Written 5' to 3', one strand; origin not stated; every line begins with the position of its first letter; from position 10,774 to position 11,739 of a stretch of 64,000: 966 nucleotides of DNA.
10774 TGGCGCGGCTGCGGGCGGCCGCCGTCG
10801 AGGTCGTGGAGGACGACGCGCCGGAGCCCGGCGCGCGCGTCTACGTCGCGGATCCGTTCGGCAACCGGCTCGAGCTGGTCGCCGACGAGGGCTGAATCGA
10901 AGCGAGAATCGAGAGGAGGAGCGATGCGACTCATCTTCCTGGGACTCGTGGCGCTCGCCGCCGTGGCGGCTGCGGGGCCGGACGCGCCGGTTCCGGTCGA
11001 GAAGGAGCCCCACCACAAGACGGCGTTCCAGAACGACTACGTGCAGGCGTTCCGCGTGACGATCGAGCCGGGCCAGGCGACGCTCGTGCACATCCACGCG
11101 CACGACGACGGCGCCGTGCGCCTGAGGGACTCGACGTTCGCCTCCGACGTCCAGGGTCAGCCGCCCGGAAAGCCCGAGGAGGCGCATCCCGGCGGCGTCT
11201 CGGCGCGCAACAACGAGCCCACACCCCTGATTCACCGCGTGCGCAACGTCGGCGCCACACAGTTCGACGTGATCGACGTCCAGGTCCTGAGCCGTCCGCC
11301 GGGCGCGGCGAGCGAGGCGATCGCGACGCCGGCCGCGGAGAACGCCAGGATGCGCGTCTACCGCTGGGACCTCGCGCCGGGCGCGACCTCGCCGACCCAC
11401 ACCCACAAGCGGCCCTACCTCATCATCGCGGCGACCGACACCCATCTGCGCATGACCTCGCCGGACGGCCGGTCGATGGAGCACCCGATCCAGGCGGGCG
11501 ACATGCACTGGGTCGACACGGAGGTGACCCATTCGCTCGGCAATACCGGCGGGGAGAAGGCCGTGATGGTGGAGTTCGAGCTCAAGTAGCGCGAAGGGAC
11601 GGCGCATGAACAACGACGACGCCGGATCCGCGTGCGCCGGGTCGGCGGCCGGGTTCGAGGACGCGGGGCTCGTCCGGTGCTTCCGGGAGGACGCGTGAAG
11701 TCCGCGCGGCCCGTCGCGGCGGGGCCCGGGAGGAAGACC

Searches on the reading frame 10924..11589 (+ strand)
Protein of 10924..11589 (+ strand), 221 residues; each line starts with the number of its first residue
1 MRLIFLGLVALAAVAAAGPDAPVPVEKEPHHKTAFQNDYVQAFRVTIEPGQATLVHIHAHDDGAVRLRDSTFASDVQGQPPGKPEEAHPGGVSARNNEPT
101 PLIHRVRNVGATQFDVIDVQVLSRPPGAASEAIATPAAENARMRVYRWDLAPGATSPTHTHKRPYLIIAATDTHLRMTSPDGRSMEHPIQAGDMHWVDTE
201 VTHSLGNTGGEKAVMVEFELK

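Call 13: find_encoding_contigs(protein=window:10924-11589:+, flank=10000, max_places=2)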
Protein window:10924-11589:+ (221 aa): 4 contigs read that carry it; 2 places shown.
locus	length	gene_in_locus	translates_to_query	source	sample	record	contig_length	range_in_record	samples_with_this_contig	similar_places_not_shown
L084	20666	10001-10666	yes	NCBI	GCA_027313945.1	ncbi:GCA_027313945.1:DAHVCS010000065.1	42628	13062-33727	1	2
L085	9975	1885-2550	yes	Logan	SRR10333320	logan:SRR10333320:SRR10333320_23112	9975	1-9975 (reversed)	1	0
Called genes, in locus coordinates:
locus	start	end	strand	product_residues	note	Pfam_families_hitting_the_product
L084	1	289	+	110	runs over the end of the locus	PF03795:YCII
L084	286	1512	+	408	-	PF04542:Sigma70_r2, PF08281:Sigma70_r4_2, PF20239:DUF6596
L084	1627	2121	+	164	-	PF01872:RibD_C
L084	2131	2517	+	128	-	PF00903:Glyoxalase (weak), PF18029:Glyoxalase_6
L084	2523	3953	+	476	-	PF07992:Pyr_redox_2 (faint), PF13450:NAD_binding_8 (faint)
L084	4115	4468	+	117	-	-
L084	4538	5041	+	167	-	PF18899:DUF5655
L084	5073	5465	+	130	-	PF00903:Glyoxalase, PF12681:Glyoxalase_2 (faint), PF19581:Glyoxalase_7 (weak)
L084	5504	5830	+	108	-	PF08922:DUF1905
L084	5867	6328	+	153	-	PF03992:ABM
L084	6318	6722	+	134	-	-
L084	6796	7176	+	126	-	PF01042:Ribonuc_L-PSP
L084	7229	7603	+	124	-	PF00903:Glyoxalase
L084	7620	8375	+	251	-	PF03476:MOSC_N (weak), PF03473:MOSC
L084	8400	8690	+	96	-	PF07045:DUF1330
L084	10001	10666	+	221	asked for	PF07883:Cupin_2 (weak)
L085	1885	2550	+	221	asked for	PF07883:Cupin_2 (weak)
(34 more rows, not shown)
